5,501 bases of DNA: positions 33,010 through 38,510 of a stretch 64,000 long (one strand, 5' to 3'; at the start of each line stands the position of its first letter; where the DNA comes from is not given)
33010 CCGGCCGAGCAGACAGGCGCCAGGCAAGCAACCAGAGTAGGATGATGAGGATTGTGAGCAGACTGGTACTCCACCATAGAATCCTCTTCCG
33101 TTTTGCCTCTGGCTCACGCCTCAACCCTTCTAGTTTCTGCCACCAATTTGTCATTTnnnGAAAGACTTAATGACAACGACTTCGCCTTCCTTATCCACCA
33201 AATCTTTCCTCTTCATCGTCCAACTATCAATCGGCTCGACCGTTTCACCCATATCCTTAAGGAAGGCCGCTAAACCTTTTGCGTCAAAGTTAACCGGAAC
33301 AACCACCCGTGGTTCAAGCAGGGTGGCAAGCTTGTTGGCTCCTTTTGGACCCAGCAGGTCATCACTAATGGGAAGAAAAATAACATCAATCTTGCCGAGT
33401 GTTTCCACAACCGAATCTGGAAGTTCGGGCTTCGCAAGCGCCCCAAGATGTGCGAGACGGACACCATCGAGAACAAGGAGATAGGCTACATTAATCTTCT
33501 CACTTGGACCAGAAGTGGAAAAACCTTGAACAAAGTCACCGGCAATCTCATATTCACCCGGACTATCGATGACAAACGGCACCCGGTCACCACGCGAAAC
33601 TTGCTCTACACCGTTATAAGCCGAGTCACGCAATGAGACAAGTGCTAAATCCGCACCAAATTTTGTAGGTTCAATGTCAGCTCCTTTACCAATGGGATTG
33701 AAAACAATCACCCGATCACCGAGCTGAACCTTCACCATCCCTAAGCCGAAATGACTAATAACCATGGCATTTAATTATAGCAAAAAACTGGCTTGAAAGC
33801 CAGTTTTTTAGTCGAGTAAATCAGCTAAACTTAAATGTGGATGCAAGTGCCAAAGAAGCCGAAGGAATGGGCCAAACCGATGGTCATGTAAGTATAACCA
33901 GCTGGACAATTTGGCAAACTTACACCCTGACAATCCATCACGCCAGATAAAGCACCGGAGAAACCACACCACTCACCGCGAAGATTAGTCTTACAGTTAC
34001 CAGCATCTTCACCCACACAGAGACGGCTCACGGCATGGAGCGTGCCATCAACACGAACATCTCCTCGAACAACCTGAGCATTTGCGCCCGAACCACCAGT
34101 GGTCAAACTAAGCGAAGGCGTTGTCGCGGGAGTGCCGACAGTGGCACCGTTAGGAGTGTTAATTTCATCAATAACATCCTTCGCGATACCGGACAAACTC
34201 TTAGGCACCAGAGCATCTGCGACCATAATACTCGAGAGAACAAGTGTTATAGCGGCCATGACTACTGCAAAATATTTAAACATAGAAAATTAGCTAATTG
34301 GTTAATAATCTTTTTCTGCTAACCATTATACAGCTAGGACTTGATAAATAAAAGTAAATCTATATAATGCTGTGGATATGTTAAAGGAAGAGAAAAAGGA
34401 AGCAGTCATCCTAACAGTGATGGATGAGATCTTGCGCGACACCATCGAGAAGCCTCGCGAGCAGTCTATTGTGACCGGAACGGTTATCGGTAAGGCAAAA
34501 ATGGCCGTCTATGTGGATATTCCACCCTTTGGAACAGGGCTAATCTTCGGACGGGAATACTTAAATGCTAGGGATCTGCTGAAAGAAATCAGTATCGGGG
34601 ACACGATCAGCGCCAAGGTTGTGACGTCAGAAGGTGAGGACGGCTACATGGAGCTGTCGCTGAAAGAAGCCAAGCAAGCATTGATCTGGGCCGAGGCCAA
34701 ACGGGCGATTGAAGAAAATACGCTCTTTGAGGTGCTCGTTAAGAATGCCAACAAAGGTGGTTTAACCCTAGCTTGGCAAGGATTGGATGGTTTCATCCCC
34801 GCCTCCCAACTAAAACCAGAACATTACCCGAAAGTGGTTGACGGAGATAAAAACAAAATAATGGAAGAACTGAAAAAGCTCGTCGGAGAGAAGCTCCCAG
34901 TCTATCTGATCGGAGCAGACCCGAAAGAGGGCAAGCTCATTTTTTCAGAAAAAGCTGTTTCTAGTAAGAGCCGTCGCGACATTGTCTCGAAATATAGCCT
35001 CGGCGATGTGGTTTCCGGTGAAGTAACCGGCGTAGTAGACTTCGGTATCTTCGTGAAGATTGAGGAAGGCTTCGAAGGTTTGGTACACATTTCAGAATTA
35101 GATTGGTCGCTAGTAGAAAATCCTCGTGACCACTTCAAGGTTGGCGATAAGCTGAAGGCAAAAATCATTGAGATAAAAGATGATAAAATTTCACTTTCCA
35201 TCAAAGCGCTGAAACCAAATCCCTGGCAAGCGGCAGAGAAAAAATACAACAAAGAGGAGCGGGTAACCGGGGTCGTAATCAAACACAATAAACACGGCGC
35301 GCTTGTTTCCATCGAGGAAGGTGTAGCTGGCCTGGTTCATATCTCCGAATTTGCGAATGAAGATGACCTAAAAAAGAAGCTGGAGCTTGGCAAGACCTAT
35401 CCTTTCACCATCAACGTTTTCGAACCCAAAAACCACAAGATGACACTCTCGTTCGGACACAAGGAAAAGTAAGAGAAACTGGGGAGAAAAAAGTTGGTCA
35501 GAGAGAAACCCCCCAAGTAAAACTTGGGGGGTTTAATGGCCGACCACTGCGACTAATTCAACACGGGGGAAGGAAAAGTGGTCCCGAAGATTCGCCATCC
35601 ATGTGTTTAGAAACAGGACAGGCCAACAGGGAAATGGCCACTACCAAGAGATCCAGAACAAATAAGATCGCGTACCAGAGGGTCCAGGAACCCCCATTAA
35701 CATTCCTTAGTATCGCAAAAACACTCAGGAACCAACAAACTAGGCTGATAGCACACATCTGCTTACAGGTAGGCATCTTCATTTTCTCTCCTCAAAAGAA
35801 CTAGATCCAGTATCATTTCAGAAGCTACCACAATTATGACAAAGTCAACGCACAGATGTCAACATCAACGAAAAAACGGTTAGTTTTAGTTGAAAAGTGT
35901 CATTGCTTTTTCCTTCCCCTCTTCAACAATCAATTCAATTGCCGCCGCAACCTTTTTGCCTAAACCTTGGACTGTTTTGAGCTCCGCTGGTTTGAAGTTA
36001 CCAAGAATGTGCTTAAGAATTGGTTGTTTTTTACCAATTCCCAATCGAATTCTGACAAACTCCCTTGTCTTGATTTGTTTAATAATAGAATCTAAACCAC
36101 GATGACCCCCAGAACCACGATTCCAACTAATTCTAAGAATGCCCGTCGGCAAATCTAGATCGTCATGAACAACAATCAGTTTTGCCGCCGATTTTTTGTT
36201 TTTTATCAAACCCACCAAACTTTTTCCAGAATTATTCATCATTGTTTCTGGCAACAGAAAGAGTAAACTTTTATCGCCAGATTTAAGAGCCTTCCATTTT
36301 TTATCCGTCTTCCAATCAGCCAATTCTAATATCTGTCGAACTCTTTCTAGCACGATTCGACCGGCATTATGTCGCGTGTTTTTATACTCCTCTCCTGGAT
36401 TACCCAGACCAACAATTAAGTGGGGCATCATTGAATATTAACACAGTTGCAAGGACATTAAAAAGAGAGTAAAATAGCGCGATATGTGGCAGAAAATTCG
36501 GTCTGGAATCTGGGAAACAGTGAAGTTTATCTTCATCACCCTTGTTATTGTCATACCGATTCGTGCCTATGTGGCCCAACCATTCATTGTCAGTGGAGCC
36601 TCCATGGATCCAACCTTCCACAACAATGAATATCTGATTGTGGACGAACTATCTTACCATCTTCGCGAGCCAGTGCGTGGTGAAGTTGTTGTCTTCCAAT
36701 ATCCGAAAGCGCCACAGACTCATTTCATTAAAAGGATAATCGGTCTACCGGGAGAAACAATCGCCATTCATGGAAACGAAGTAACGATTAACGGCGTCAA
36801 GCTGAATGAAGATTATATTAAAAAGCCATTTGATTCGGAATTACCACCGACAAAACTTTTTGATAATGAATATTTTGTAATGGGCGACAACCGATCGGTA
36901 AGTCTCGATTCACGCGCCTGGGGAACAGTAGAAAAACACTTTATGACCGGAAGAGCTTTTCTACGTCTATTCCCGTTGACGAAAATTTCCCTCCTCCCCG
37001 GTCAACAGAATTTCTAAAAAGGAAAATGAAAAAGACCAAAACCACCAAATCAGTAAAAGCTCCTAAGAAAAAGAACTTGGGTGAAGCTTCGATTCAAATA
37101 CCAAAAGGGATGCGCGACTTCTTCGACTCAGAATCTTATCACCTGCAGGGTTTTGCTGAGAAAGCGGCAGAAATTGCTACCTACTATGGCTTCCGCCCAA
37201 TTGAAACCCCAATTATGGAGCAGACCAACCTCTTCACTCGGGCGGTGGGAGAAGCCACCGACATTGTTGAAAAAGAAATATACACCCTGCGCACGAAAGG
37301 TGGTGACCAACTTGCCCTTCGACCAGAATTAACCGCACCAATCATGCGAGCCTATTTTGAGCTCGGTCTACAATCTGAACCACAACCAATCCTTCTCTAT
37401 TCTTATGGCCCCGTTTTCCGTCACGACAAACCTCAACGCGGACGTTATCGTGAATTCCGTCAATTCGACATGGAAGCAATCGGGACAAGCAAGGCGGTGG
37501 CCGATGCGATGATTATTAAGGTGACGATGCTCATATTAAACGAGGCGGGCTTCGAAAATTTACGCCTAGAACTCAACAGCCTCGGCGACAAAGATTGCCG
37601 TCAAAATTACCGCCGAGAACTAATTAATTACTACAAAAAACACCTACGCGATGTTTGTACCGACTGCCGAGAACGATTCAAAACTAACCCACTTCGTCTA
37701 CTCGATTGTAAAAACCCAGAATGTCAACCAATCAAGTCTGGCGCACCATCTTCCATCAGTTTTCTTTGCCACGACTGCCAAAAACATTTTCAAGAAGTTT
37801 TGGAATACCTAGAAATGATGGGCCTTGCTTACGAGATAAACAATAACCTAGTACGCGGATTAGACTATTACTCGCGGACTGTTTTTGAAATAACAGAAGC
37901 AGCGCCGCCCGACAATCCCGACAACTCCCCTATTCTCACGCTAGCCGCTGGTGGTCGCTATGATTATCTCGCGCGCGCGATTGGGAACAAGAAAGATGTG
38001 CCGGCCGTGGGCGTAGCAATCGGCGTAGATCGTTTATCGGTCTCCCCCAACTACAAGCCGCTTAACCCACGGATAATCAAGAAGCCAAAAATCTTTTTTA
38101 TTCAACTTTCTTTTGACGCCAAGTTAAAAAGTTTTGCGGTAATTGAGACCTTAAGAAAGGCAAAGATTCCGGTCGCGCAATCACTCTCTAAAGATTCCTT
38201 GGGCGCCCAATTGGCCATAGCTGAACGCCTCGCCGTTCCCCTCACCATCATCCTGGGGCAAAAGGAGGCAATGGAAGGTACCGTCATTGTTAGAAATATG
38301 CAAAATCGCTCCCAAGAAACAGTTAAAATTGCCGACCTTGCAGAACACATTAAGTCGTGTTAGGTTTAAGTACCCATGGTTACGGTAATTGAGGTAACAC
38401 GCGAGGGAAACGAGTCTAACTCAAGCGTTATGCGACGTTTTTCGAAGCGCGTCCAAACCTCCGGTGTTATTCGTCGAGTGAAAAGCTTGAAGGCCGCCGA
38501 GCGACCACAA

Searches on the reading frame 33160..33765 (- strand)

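Call 84: search_protein_families(library=pfam, proteins=[window:33160-33765:-], max_evalue=0.00001)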
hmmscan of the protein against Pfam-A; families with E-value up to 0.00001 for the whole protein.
window:33160-33765:- (202 aa): 1 family
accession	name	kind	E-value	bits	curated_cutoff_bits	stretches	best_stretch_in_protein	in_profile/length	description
PF13483.12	Lactamase_B_3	-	7.7e-17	62.2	24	1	12-158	11-159/160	Beta-lactamase superfamily domain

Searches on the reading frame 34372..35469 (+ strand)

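Call 84: search_protein_families(library=pfam, proteins=[window:34372-35469:+], max_evalue=0.00001)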
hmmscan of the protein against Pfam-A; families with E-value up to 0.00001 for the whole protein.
window:34372-35469:+ (366 aa): 4 families
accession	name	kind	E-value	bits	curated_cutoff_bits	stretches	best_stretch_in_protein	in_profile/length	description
PF00575.29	S1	-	6.8e-47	158.2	22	2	210-278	4-74/74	S1 RNA binding domain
PF23459.1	S1_RRP5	-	2.4e-11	44.5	27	0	211-269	4-62/72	RRP5 S1 domain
PF21710.3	Spt6_S1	-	2.5e-06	28.1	27.5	0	211-277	17-84/91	Spt6, S1/OB domain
PF21543.3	CvfB_2nd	-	4.3e-06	27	27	0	250-278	50-75/76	Virulence regulatory factor CvfB, second domain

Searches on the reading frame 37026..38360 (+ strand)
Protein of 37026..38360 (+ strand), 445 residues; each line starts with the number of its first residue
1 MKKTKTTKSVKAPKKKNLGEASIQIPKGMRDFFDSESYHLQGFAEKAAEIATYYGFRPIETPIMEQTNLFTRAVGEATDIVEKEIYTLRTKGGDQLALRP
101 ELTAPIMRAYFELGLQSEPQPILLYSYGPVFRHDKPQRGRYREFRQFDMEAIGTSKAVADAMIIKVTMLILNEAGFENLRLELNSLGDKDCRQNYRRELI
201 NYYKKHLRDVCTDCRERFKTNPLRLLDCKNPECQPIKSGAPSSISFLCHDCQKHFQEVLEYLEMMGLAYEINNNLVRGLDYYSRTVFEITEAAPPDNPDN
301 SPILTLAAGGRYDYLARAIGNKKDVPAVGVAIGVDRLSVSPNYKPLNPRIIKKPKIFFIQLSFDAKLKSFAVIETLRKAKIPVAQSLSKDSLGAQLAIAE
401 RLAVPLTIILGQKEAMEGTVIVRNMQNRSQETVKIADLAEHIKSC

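Call 84: search_protein_families(library=pfam, proteins=[window:37026-38360:+], max_evalue=0.00001)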
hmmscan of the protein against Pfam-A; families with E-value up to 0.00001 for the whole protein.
window:37026-38360:+ (445 aa): 3 families
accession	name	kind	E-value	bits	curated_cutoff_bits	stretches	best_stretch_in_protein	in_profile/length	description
PF13393.11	tRNA-synt_His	-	3e-31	109.2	25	1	28-337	1-308/308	Histidyl-tRNA synthetase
PF03129.25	HGTP_anticodon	-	4.3e-13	49.7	21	1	371-443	20-92/94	Anticodon binding domain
PF00587.30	tRNA-synt_2b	-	4.5e-13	50.1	29.3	1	86-289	1-120/179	tRNA synthetase class II core domain (G, H, P, S and T)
